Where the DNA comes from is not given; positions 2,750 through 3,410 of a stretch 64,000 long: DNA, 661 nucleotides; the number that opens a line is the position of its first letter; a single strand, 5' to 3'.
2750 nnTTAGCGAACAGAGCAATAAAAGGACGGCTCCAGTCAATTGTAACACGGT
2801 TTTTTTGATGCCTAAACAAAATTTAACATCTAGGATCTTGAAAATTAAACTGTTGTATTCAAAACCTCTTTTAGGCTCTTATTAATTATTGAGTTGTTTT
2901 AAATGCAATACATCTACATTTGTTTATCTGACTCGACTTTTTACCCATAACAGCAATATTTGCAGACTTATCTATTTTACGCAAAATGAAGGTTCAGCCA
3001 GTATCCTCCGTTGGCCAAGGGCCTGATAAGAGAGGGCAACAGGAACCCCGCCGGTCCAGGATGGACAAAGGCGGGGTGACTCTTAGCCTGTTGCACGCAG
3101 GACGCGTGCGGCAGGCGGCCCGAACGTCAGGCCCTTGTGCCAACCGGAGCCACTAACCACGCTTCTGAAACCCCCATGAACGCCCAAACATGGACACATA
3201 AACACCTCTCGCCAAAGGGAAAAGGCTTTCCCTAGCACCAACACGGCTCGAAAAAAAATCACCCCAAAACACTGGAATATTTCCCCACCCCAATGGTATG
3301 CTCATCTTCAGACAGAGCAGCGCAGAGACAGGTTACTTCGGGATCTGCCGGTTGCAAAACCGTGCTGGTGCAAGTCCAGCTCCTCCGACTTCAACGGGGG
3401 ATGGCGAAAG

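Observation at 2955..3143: Structured element of about 145 nt in two inverted copies (2955-3143 minus; 63128-63315 plus), each at a high-GC/low-GC junction, with compensatory base changes in the closing stem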

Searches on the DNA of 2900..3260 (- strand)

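Call 18: search_rna_families(source=window, start=2900, end=3260, threshold=evalue, max_evalue=10, show_alignments=4)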
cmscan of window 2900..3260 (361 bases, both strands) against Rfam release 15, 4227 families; matches with E-value up to 10: 4.
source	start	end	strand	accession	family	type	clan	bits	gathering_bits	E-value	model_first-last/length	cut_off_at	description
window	3071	3207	+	RF01875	MIAT_exon5_1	Gene; lncRNA;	-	16.4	100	2.7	1-146/146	no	Myocardial infarction associated transcript exon 5 conserved region 1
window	3068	3126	-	RF01690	Bacillaceae-1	Gene; sRNA;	-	14.6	35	3.6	1-67/67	no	Bacillaceae-1 RNA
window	3147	3233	-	RF03127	L13-Bacteroidia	Cis-reg; leader;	-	12.6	38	6.7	1-73/73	no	L13-Bacteroidia ribosomal protein leader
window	2900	2943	+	RF00811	mir-84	Gene; miRNA;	-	11.8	60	9.5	29-75/75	5'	mir-84 microRNA precursor family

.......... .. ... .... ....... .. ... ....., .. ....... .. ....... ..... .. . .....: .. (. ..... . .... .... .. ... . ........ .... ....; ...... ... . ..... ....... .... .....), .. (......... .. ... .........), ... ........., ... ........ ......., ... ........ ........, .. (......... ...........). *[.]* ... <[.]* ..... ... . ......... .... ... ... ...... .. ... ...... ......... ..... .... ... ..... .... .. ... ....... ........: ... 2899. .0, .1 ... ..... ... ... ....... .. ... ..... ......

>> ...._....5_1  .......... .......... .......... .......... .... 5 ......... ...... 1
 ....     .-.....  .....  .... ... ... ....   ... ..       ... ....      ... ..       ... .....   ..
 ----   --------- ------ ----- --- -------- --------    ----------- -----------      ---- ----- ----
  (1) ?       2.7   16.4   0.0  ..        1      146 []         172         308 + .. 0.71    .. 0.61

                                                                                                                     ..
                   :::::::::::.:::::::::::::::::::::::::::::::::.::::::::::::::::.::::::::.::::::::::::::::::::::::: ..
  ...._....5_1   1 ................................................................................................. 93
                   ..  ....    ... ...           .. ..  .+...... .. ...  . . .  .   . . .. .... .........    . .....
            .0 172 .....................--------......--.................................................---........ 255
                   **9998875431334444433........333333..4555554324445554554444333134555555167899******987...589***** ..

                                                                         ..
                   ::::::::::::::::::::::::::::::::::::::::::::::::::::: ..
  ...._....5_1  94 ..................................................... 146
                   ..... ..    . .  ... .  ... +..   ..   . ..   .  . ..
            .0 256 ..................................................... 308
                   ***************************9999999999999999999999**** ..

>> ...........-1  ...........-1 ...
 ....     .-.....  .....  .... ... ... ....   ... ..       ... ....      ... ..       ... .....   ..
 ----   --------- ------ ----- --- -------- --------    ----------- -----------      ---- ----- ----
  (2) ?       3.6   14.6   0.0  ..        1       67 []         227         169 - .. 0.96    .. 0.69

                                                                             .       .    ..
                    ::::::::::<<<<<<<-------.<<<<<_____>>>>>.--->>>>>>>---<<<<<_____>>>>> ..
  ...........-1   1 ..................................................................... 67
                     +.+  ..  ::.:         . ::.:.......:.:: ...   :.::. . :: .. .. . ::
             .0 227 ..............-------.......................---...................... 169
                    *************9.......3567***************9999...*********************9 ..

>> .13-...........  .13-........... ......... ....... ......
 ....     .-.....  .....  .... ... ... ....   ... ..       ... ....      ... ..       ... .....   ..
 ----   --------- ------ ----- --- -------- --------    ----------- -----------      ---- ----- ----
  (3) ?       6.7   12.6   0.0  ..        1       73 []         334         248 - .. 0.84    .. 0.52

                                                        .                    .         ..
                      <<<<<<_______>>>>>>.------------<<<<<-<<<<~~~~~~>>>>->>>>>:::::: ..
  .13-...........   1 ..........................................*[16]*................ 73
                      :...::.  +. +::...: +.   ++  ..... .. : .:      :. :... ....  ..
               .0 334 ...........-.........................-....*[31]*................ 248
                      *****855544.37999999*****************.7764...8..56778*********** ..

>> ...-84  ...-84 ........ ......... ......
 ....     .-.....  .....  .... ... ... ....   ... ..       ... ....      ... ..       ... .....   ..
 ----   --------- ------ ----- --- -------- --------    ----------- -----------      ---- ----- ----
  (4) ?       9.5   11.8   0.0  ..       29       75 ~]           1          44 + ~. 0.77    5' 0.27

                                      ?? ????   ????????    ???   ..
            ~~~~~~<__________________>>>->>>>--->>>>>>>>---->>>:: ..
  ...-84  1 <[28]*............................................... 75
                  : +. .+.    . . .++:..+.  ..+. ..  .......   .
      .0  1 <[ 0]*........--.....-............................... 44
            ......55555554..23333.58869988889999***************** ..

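Call 57: build_rna_model(alignment_id=A2, structure=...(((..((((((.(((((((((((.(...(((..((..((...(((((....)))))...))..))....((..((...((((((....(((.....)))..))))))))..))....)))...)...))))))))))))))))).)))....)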
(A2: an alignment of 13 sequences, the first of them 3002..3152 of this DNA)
Model R1 built from alignment A2 (13 sequences, 155 columns); structure: as given.
model positions 151; base pairs 46; branch points 1; effective number of sequences 1.25; information 0.59 bits per position. Calibrated on 0.2 Mb of random sequence (short: E-values are rough).
structure used (alignment columns):
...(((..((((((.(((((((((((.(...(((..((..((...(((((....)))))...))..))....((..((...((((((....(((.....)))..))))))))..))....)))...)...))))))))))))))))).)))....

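Call 58: search_with_rna_model(model_id=R1, sources=[window, L001, L002, L003, L004, L005, L006, L007, L008, L009, L010, L011, L012, L013, L014, L015, L016, L017, L018, L019, L020, L021, L022], max_evalue=1, make_alignment=true)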
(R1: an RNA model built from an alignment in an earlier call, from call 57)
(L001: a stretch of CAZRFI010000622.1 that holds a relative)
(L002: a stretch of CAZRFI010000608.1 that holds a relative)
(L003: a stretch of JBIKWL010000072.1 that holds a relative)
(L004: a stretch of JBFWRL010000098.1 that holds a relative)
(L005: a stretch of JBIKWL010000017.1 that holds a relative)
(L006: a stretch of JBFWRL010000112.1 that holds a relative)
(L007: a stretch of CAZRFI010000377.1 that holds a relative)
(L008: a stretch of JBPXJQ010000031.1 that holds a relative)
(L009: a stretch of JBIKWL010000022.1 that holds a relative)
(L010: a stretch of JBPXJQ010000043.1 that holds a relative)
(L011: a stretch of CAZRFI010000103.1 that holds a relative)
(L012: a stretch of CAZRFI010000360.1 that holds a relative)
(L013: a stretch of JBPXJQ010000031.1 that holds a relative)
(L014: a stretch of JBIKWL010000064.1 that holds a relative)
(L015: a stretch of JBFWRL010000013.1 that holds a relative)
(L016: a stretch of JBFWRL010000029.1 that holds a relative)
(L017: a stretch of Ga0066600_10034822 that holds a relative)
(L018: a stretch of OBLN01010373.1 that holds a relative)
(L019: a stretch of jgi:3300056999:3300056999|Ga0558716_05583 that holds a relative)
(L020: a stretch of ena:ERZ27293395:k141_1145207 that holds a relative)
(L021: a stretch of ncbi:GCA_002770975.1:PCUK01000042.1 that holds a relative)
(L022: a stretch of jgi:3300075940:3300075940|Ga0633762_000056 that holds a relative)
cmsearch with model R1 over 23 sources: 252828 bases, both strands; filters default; matches with E-value up to 1: 26.
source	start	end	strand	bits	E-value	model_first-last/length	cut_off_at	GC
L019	12196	12345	+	169.7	3.1e-43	1-151/151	no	0.65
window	3002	3152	-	167.3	1.4e-42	1-151/151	no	0.65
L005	4515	4664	+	167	1.6e-42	1-151/151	no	0.64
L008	5523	5673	+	166.5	2.2e-42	1-151/151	no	0.6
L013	3058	3207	-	164.9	5.9e-42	1-151/151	no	0.67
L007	2956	3105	-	163.9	1.1e-41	1-151/151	no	0.65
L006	4968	5117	-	163.5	1.4e-41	1-151/151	no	0.63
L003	1337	1485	-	163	1.9e-41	1-151/151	no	0.62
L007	1535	1685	+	162.2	3.1e-41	1-151/151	no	0.66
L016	1756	1906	+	158.8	2.6e-40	1-151/151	no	0.67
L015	6824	6975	+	158.3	3.4e-40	1-151/151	no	0.66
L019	16021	16170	-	147.8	2.3e-37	1-151/151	no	0.61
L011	5691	5843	-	134.2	9.9e-34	1-151/151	no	0.63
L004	1928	2082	+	125.9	1.6e-31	1-151/151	no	0.6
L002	1217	1432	-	122.4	1.4e-30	1-151/151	no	0.58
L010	1877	2031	+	119.3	9.7e-30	1-151/151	no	0.59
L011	4942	5095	+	114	2.5e-28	1-151/151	no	0.65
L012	1495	1717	+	110.2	2.7e-27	1-151/151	no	0.6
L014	6853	7068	-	105.8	3.9e-26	1-151/151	no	0.62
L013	1988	2202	+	98.8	2.9e-24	1-151/151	no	0.62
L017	1495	1668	+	43.9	1.4e-09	1-151/151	no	0.63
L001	1248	1399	-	39.7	1.9e-08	1-151/151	no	0.58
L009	4364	4438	+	19.5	0.005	1-151/151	no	0.69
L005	7826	8000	-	14.5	0.1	81-151/151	5'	0.54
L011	4941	5095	-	11.1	0.87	1-151/151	no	0.65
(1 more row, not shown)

Alignment A3: 26 matches aligned to the model, 347 columns, each read 5' to 3' on its own strand. Consensus structure (alignment columns), stored with it:
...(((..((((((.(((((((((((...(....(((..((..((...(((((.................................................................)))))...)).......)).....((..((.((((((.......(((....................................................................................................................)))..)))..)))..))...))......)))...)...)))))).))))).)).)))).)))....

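Call 75: search_with_rna_model(model_id=R1, sources=[L023, L024, L025, L026, L027, L028, L029, L030, L031], max_evalue=1)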
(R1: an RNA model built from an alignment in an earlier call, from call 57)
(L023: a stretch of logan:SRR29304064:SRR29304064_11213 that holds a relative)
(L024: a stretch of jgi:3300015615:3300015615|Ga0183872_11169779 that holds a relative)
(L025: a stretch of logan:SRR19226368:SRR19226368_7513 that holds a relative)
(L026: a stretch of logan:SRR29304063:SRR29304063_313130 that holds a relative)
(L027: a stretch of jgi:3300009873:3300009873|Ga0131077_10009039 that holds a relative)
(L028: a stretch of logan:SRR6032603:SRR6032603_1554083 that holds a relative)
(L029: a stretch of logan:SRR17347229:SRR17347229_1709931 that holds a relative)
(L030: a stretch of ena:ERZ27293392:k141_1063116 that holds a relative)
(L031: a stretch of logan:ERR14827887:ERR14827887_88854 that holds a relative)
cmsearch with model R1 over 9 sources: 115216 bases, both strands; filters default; matches with E-value up to 1: 9.
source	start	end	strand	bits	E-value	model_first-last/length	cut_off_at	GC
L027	8926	9076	-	158.4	1.5e-40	1-151/151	no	0.65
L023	4600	4749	-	148.1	8.8e-38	1-151/151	no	0.61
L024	2787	2936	-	148.1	8.8e-38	1-151/151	no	0.61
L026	1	126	-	115.9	3.6e-29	1-127/151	3'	0.63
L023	1798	1950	+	103.4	7.9e-26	1-151/151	no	0.65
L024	1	138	+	88.5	7.7e-22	17-151/151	5'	0.64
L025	1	100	-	60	3.4e-14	1-100/151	3'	0.61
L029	1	35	-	32.3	8.6e-07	1-35/151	3'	0.66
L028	1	34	-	30.9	2e-06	1-34/151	3'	0.65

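Call 82: search_dna_similar(query=window:2990-3260:-, collection=plasmids, mode=distant, max_evalue=0.01, max_rows=10)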
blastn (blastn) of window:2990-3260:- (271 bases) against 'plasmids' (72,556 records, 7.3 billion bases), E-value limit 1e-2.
No match.

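Call 83: search_dna_similar(query=window:2990-3260:-, collection=phages, mode=distant, max_evalue=0.01, max_rows=10)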
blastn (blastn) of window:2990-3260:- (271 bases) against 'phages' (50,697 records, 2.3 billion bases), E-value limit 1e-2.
No match.
